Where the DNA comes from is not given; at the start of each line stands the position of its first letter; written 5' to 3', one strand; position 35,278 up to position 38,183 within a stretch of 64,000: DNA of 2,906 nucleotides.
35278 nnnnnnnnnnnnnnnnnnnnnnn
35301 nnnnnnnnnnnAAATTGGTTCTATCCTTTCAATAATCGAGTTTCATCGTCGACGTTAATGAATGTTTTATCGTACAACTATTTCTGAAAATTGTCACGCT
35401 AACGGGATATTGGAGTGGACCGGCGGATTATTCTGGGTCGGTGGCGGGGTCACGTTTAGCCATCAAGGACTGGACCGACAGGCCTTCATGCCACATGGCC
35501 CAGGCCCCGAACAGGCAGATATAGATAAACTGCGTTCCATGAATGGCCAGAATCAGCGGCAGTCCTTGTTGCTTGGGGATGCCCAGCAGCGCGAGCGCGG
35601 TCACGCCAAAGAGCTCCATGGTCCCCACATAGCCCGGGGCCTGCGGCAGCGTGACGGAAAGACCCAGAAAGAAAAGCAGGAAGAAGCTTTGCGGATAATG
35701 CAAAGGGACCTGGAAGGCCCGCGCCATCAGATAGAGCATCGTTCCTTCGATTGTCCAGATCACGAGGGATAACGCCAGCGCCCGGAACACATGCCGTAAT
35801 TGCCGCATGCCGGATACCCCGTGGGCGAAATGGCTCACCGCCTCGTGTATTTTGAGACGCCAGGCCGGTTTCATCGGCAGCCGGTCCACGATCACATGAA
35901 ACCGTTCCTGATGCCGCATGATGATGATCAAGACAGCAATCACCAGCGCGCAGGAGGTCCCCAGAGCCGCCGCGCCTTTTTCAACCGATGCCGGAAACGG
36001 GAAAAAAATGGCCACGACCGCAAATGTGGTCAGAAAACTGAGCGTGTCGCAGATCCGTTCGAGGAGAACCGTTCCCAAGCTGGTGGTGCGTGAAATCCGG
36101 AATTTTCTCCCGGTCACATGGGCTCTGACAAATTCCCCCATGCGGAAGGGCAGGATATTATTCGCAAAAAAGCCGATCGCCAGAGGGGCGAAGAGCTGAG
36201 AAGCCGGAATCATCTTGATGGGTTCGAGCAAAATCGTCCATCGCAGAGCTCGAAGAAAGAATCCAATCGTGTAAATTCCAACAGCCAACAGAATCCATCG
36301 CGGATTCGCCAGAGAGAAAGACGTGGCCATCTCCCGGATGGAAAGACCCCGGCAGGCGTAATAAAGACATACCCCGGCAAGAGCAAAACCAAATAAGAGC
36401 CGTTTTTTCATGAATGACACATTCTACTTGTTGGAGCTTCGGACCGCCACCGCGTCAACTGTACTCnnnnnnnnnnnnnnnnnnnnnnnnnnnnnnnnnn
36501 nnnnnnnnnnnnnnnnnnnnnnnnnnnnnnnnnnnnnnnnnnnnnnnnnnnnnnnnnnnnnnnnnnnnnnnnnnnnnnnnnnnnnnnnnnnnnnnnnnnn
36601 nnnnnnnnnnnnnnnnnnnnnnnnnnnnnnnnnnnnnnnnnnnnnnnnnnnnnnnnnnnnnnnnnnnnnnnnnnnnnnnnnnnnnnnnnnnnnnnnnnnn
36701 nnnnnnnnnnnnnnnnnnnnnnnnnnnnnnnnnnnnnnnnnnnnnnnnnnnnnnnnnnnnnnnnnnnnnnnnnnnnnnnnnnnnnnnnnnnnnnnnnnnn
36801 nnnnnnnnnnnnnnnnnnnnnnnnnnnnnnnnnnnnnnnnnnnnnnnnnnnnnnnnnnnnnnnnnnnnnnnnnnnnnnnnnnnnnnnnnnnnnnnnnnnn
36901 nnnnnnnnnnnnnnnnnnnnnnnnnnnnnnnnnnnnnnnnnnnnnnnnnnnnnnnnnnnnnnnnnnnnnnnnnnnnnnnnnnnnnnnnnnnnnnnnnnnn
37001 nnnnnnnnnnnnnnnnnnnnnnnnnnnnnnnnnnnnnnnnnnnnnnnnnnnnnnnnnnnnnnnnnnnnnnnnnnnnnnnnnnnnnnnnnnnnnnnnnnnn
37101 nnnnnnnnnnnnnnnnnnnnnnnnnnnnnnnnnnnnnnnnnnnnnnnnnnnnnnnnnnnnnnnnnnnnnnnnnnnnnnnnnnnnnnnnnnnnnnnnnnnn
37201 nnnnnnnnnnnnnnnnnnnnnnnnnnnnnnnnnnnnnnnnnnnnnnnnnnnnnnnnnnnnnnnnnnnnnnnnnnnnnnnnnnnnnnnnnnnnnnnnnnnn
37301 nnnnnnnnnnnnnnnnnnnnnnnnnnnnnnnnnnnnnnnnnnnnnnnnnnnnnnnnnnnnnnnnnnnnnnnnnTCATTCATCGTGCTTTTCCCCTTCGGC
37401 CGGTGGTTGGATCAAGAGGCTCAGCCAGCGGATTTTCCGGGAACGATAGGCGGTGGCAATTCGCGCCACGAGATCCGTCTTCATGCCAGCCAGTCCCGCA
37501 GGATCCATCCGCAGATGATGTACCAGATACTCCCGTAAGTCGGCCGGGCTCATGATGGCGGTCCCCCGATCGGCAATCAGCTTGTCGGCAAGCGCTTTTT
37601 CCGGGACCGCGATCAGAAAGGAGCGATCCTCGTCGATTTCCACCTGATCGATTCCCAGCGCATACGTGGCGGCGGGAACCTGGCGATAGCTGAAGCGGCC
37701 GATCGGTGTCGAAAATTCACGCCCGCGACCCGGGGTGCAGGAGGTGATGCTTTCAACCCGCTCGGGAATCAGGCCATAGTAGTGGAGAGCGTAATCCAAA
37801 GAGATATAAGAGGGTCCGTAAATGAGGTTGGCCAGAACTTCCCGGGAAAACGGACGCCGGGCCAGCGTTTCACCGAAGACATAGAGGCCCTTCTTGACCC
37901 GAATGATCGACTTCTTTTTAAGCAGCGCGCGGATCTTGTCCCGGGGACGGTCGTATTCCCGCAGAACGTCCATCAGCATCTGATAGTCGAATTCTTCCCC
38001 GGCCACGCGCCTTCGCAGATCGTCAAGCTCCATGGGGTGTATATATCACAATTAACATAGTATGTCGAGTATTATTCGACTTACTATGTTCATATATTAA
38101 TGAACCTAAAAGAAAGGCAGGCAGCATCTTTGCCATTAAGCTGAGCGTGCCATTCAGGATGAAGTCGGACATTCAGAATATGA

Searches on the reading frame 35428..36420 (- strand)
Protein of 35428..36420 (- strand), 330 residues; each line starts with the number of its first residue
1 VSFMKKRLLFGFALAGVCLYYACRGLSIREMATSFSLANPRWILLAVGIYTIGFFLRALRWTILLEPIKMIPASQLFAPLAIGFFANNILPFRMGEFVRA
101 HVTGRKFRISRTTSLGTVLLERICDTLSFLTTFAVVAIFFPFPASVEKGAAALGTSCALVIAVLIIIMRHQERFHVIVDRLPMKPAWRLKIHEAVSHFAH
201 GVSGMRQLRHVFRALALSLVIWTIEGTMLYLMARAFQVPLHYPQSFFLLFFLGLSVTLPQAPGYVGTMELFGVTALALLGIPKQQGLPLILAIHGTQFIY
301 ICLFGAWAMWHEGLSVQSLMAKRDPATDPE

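Call 19: search_protein_families(library=pfam, proteins=[window:35428-36420:-], max_evalue=0.0001)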
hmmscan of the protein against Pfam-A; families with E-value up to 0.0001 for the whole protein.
window:35428-36420:- (330 aa): 1 family
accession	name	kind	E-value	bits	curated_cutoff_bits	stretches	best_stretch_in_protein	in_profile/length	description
PF03706.18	LPG_synthase_TM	-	3.6e-50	171.6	33.4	1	9-305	2-302/302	Lysylphosphatidylglycerol synthase TM region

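Call 83: search_protein_families(library=ncbifam, proteins=[window:35428-36420:-], max_evalue=0.01)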
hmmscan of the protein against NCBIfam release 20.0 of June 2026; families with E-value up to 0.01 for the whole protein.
window:35428-36420:- (330 aa): 2 families
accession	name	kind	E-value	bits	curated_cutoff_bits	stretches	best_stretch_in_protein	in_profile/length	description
TIGR00374.1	TIGR00374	subfamily_domain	4.3e-23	82.2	43.2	1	33-310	22-311/323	flippase-like domain-containing protein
NF033480.1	bifunc_MprF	equivalog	0.00059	18.2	600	0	12-291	13-276/841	bifunctional lysylphosphatidylglycerol flippase/synthetase MprF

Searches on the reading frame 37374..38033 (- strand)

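Call 19: search_protein_families(library=pfam, proteins=[window:37374-38033:-], max_evalue=0.0001)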
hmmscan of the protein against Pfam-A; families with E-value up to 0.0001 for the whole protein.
window:37374-38033:- (219 aa): 0 families

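Call 68: search_protein_families(library=pfam, proteins=[window:37374-38033:-], max_evalue=1)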
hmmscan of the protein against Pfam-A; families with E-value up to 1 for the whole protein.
window:37374-38033:- (219 aa): 1 family
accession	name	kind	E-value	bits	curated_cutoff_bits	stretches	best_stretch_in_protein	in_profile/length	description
PF13338.12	AbiEi_4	-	0.038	14.5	25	1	33-53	28-48/49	Transcriptional regulator, AbiEi antitoxin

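Call 83: search_protein_families(library=ncbifam, proteins=[window:37374-38033:-], max_evalue=0.01)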
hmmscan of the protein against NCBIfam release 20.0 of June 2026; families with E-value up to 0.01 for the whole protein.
window:37374-38033:- (219 aa): 1 family
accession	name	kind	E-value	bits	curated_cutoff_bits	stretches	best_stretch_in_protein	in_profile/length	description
NF047376.1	TAA_AbiEi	equivalog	1.6e-09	37.7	150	1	24-158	30-168/172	type IV toxin-antitoxin system AbiEi family antitoxin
